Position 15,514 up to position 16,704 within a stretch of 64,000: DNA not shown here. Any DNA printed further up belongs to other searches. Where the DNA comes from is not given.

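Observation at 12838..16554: Near-identical nucleotide tracts shared between paralogues indicate ongoing gene conversion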

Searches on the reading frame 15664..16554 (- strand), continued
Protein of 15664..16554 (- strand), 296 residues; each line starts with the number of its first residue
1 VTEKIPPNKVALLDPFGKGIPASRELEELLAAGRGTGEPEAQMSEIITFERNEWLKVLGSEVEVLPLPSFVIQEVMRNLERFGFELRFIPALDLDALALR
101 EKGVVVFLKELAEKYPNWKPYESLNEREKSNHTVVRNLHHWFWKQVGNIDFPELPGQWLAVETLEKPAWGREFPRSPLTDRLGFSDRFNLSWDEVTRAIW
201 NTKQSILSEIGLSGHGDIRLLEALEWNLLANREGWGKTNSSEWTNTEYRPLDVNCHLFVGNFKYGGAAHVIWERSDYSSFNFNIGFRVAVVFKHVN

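Call 55: fold_search(model_id=the predicted structure, library=viral)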
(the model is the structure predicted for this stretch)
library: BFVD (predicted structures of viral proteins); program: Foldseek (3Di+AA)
matches with E <= 10: 96; with E <= 0.001: 1
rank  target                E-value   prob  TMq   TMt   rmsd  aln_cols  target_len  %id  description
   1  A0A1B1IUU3            2.2e-05  1.00  0.36  0.20  19.4       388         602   14  (no name in the UniProt tables at hand)
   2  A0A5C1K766            1.4e-02  0.99  0.31  0.41   5.0       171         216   12  Virion structural protein [Pseudomonas phage vB_PaeM_PS119XW]
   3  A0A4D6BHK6            2.4e-02  0.90  0.26  0.19   6.5       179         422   11  (no name in the UniProt tables at hand)
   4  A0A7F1                2.6e-02  0.66  0.25  0.29   7.2       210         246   14  Sulfatase-modifying factor enzyme-like domain-containing protein [Microcystis phage LMM01]
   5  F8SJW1                1.1e-01  0.82  0.27  0.44   4.7       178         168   12  Uncharacterized protein 082 [Pseudomonas phage PhiPA3]
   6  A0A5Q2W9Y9            1.4e-01  0.18  0.14  0.12   8.9       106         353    8  (no name in the UniProt tables at hand)
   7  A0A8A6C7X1            1.5e-01  0.47  0.25  0.32   7.2       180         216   11  (no name in the UniProt tables at hand)
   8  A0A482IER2            2.1e-01  0.51  0.26  0.32   5.4       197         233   10  Putative virion structural protein [Erwinia phage Rebecca]
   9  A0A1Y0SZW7            4.0e-01  0.03  0.13  0.13  25.2       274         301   12  Virion structural protein [Pseudomonas phage Noxifer]
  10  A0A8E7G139            7.4e-01  0.25  0.27  0.18   6.3       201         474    8  (no name in the UniProt tables at hand)
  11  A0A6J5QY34            7.4e-01  0.02  0.10  0.12  15.5       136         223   10  Tail tubular protein Gp11 [uncultured Caudovirales phage]
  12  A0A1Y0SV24            8.9e-01  0.28  0.28  0.20   5.3       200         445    7  Virion structural protein [Pseudomonas phage Noxifer]
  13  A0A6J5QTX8            8.9e-01  0.01  0.10  0.07  19.7       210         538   12  Portal protein [uncultured Caudovirales phage]
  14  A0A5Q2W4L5            1.2e+00  0.08  0.14  0.14   8.9       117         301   13  (no name in the UniProt tables at hand)
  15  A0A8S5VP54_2          1.3e+00  0.09  0.22  0.06  12.7       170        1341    9  (no name in the UniProt tables at hand)
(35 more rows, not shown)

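Call 56: list_cluster_members(proteins=[window:15664-16551:-, window:13031-13858:-, window:12335-13015:-, window:11432-12319:-, window:13872-15671:-, window:16557-18302:-])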
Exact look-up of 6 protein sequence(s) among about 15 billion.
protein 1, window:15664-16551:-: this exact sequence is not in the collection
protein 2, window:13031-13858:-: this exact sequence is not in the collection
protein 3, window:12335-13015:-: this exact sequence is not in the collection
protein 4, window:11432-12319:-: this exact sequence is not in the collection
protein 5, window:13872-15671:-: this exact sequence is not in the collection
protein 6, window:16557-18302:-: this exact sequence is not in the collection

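Call 57: list_cluster_members(proteins=[P0001, P0003, P0009, P0036])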
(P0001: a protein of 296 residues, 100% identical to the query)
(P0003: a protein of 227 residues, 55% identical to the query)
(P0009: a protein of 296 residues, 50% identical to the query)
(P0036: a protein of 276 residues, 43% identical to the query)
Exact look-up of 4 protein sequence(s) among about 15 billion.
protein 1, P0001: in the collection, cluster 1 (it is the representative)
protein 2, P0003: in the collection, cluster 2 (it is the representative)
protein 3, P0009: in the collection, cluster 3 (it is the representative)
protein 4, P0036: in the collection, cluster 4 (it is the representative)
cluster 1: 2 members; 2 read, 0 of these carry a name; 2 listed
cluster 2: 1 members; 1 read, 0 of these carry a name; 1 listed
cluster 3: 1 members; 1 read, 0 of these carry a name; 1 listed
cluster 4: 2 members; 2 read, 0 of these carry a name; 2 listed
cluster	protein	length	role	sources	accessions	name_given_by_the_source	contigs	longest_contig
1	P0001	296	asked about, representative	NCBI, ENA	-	-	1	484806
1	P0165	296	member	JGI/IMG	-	-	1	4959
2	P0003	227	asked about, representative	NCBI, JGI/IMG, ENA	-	-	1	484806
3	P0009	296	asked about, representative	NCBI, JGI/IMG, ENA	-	-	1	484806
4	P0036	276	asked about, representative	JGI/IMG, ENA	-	-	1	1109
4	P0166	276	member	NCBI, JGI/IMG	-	-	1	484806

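Call 59: find_encoding_contigs(protein=P0165, flank=10000, max_places=4)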
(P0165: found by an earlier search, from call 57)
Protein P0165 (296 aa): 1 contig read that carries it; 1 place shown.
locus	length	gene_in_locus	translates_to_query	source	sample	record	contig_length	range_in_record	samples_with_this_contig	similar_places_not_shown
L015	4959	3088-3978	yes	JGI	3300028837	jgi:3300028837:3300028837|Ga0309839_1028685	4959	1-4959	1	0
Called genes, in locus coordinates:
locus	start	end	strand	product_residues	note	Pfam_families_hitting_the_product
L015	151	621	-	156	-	-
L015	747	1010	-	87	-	-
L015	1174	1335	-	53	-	-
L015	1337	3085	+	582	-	PF07728:AAA_5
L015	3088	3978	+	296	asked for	-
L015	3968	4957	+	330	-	?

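Call 64: find_encoding_contigs(protein=P0024, flank=10000, max_places=2)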
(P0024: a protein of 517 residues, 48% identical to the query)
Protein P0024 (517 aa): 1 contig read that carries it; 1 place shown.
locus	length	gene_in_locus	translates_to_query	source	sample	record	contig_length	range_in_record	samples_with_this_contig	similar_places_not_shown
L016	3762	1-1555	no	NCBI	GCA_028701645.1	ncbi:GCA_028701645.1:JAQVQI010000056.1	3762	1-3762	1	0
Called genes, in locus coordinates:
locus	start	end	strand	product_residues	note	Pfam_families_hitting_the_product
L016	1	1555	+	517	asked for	PF07728:AAA_5 (weak)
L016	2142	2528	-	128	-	PF05635:23S_rRNA_IVP, PF22296:bAvd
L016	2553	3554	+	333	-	PF00078:RVT_1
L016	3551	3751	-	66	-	PF01381:HTH_3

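Call 65: find_encoding_contigs(protein=P0027, flank=10000, max_places=2)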
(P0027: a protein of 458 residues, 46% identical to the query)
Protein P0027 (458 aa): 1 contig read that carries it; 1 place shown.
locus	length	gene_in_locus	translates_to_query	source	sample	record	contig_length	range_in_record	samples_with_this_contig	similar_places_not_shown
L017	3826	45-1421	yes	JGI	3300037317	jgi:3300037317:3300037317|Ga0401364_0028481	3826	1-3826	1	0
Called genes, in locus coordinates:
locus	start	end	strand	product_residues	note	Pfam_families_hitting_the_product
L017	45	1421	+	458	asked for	-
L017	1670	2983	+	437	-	-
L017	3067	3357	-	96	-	PF12441:CopG_antitoxin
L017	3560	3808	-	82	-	-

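Call 68: search_protein_families(library=ncbifam, proteins=[window:15664-16554:-], max_evalue=0.1)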
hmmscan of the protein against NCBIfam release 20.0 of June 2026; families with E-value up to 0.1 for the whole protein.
window:15664-16554:- (296 aa): 0 families

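Call 69: find_related_loci(query=A1, collection=genome_contigs, flank=8000)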
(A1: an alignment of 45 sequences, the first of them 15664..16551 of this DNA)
Query A1 (295 aa) in genome_contigs; peptide patterns used: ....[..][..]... (x = any residue, [..] = any of these).
16 stretches matched a pattern; 16 encode a relative of the query (tblastn E <= 1e-3); 16 distinct loci.
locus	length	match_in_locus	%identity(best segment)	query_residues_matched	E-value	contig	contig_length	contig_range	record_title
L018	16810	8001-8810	52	21-290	2e-84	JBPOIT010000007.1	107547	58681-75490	MAG: Candidatus Levyibacteriota bacterium isolate MAG_784 c_000000578614, whole genome shotgun sequence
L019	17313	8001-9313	52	34-291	2e-81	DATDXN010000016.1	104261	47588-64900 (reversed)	MAG TPA_asm: Patescibacteria group bacterium isolate SMAG_U8140 k141_1831078, whole genome shotgun sequence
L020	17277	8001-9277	50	49-292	2e-81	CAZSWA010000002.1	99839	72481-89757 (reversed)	MAG TPA_asm: uncultured Gammaproteobacteria bacterium isolate SRP272529_co1_257 genome assembly, contig: NODE_166_length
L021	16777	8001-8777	50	35-291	2e-80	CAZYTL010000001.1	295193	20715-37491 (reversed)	MAG TPA_asm: uncultured Gammaproteobacteria bacterium isolate SRP323688_co1_138 genome assembly, contig: NODE_51_length_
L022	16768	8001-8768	50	38-291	6e-78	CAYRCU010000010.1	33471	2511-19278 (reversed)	MAG TPA_asm: uncultured Gammaproteobacteria bacterium isolate SRP338002_co1_166 genome assembly, contig: NODE_1192_lengt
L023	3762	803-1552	48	44-291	4e-74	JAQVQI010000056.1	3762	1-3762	MAG: Candidatus Shapirobacteria bacterium isolate STF1_223 NODE_108687_length_3762_cov_4.337552_Sandtown_F1, whole genom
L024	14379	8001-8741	48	46-291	1e-73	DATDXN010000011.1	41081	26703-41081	MAG TPA_asm: Patescibacteria group bacterium isolate SMAG_U8140 k141_698873, whole genome shotgun sequence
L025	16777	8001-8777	48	35-291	1e-73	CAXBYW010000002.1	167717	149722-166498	MAG TPA_asm: uncultured bacterium isolate SRR3725731_binner12_Refined_73 genome assembly, contig: ERZ4200997.20, whole g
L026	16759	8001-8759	48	43-291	3e-71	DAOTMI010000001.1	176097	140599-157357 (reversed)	MAG TPA_asm: Candidatus Woesebacteria bacterium isolate AMR_MDS_2925 NODE_41_length_176097_cov_7.509271, whole genome sh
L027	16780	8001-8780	48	35-291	6e-69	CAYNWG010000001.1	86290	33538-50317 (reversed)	MAG TPA_asm: uncultured Pseudomonadales bacterium isolate SRP286056_co1_440 genome assembly, contig: NODE_211_length_862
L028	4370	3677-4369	48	44-270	3e-66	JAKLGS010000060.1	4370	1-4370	MAG: Patescibacteria group bacterium isolate RA.bin45 RA.bin45_60, whole genome shotgun sequence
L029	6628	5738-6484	43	35-277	3e-61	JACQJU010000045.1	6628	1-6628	MAG: Candidatus Gottesmanbacteria bacterium isolate NC_groundwater_1159_Ag_S-0.1um_39_55 S_p1_S3_coassembly_k141_608561,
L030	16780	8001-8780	41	34-291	1e-54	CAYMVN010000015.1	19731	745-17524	MAG TPA_asm: uncultured Pseudomonadales bacterium isolate SRP286056_co2_111 genome assembly, contig: NODE_4150_length_19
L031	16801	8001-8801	34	23-291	1e-37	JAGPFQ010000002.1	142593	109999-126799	Candidatus Dojkabacteria bacterium isolate Gw_SlDig_bin_189 Gw_SlDig_86_length_142593_cov_20.538865, whole genome shotgu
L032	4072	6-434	47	153-291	1e-34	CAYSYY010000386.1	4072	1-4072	MAG TPA_asm: uncultured Gemmatimonadota bacterium isolate SRP214966_co2_341 genome assembly, contig: NODE_47266_length_4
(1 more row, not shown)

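Call 74: find_related_loci(query=A1, collection=metagenome_contigs, flank=6000)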
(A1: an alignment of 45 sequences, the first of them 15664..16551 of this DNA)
Query A1 (295 aa) in metagenome_contigs; peptide patterns used: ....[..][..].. (x = any residue, [..] = any of these).
123 stretches matched a pattern; 52 encode a relative of the query (tblastn E <= 1e-3); 52 distinct loci.
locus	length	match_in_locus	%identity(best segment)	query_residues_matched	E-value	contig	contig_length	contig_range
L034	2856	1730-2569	59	1-290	8e-102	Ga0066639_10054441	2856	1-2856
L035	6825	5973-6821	49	1-295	1e-83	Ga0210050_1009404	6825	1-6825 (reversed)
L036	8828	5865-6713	48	1-295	5e-83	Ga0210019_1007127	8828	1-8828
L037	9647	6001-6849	48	1-295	5e-83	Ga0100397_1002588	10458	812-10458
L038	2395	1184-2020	49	2-291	4e-85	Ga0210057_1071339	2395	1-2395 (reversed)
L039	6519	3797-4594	49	21-289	2e-81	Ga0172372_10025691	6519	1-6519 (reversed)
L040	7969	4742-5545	49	1-277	2e-81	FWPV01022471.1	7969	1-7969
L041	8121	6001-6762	52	41-291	1e-80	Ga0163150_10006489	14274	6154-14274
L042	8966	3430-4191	52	41-291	1e-80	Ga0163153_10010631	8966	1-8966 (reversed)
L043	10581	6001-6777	49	35-291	5e-79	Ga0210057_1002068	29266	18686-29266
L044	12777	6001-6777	49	35-291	3e-78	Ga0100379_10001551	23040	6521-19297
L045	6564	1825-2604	52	39-291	5e-77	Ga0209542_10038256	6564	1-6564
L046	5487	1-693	54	65-294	6e-77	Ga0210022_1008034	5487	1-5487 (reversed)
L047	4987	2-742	51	46-291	1e-76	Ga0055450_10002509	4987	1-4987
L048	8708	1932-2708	48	35-291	1e-76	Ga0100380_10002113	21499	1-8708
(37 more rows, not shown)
